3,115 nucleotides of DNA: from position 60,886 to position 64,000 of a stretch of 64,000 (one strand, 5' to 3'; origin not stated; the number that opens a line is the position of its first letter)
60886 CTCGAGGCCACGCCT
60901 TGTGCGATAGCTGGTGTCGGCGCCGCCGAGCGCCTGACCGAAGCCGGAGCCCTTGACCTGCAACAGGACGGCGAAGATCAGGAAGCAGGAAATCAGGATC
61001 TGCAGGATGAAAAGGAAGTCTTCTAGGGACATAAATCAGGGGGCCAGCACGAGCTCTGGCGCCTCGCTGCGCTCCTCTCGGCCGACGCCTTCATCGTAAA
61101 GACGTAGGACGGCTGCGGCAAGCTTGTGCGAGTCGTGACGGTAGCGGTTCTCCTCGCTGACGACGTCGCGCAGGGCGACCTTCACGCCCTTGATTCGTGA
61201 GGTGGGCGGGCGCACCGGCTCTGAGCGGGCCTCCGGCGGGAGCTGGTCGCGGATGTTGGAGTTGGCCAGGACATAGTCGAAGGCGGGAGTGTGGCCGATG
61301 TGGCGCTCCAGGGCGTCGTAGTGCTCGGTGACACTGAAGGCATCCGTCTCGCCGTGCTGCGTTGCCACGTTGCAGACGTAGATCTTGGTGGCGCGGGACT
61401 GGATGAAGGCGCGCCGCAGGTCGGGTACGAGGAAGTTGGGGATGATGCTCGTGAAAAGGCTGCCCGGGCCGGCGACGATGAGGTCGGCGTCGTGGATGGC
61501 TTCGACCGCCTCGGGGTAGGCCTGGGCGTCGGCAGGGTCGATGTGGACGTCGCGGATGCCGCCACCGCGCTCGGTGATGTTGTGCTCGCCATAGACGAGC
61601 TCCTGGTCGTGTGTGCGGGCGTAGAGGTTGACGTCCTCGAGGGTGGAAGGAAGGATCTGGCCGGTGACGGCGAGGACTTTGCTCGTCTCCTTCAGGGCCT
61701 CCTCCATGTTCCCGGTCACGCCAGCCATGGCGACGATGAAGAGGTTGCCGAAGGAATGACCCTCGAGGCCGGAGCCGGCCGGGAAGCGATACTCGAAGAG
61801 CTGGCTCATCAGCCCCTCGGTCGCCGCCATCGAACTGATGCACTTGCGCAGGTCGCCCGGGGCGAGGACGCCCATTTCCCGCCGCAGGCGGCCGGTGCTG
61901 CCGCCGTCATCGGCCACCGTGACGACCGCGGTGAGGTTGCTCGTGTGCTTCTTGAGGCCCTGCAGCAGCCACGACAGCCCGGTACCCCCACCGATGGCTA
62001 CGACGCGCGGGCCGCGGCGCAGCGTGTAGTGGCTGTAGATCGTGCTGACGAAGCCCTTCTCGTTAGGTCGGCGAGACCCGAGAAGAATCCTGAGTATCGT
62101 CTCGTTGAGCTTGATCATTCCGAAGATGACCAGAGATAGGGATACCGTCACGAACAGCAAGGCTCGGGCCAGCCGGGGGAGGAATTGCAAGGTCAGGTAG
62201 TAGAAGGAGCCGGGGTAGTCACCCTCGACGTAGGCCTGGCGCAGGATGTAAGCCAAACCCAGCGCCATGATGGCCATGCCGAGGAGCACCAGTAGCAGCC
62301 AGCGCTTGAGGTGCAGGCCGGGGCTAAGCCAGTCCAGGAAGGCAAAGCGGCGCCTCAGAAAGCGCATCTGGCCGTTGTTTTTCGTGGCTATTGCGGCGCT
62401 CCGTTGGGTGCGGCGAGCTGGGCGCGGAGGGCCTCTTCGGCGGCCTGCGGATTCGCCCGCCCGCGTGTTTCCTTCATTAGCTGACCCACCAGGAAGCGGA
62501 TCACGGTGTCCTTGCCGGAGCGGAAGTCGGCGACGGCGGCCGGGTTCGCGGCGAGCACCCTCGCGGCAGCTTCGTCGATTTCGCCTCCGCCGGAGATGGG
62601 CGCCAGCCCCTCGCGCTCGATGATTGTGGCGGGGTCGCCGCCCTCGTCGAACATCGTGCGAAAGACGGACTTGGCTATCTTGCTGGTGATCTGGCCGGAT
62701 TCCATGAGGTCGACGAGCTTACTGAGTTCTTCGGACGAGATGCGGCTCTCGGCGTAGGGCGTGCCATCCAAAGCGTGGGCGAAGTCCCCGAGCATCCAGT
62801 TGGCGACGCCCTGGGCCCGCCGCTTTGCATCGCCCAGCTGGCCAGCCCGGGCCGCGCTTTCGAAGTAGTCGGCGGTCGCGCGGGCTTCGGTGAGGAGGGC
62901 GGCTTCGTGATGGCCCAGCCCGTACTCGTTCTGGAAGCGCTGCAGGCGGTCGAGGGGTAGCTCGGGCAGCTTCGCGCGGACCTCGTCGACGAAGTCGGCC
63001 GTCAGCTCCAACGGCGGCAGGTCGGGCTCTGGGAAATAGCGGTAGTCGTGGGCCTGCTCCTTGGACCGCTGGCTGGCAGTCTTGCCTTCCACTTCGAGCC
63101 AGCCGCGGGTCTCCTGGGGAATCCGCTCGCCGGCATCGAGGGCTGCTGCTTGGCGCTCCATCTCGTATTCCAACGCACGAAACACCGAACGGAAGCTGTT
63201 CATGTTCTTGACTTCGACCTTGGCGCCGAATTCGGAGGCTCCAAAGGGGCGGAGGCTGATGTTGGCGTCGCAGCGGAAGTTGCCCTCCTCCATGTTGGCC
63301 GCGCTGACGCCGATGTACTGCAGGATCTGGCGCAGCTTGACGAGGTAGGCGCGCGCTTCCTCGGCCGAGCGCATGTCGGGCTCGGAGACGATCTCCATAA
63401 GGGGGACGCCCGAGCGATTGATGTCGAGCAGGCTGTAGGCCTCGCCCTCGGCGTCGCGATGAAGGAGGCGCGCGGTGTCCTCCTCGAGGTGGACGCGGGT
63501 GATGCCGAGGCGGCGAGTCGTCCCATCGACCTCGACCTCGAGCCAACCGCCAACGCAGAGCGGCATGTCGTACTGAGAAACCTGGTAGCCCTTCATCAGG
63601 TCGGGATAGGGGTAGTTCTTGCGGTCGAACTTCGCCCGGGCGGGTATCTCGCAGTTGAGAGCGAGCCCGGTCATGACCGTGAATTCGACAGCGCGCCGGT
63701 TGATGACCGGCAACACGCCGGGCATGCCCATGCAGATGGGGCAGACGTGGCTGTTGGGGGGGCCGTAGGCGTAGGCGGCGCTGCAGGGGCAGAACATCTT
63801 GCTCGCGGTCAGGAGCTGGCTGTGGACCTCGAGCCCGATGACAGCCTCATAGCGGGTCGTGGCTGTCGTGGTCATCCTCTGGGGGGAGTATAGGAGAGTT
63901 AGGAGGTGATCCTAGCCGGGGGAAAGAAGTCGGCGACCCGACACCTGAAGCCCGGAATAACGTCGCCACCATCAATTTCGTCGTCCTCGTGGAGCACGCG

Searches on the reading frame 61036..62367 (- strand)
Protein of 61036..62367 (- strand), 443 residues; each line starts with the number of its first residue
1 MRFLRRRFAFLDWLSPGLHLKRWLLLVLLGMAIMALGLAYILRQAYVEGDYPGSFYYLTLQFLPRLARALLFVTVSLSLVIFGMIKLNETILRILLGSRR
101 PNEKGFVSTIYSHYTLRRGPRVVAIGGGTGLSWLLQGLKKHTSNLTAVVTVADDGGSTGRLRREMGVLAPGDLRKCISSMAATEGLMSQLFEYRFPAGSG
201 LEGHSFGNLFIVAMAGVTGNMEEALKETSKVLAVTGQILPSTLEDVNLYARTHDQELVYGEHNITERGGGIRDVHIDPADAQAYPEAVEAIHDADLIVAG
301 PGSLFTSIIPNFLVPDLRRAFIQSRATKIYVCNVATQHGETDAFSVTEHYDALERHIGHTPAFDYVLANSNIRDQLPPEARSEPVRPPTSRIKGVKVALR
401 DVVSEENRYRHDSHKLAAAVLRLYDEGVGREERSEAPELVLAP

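Call 17: search_protein_families(library=pfam, proteins=[window:61036-62367:-], max_evalue=0.00001)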
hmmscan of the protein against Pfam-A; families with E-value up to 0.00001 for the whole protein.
window:61036-62367:- (443 aa): 1 family
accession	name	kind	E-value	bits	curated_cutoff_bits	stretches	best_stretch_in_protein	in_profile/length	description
PF01933.23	CofD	-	3.6e-99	332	30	1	122-388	1-273/290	2-phospho-L-lactate transferase CofD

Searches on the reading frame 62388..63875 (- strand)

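Call 17: search_protein_families(library=pfam, proteins=[window:62388-63875:-], max_evalue=0.00001)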
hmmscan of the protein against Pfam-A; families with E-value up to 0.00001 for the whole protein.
window:62388-63875:- (495 aa): 2 families
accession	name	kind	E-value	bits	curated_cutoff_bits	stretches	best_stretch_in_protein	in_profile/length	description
PF02934.20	GatB_N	-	5e-117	390.4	23.4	1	12-296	2-276/277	GatB/GatE catalytic domain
PF02637.23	GatB_Yqey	-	4.3e-39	134.2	27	1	336-487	1-148/148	GatB domain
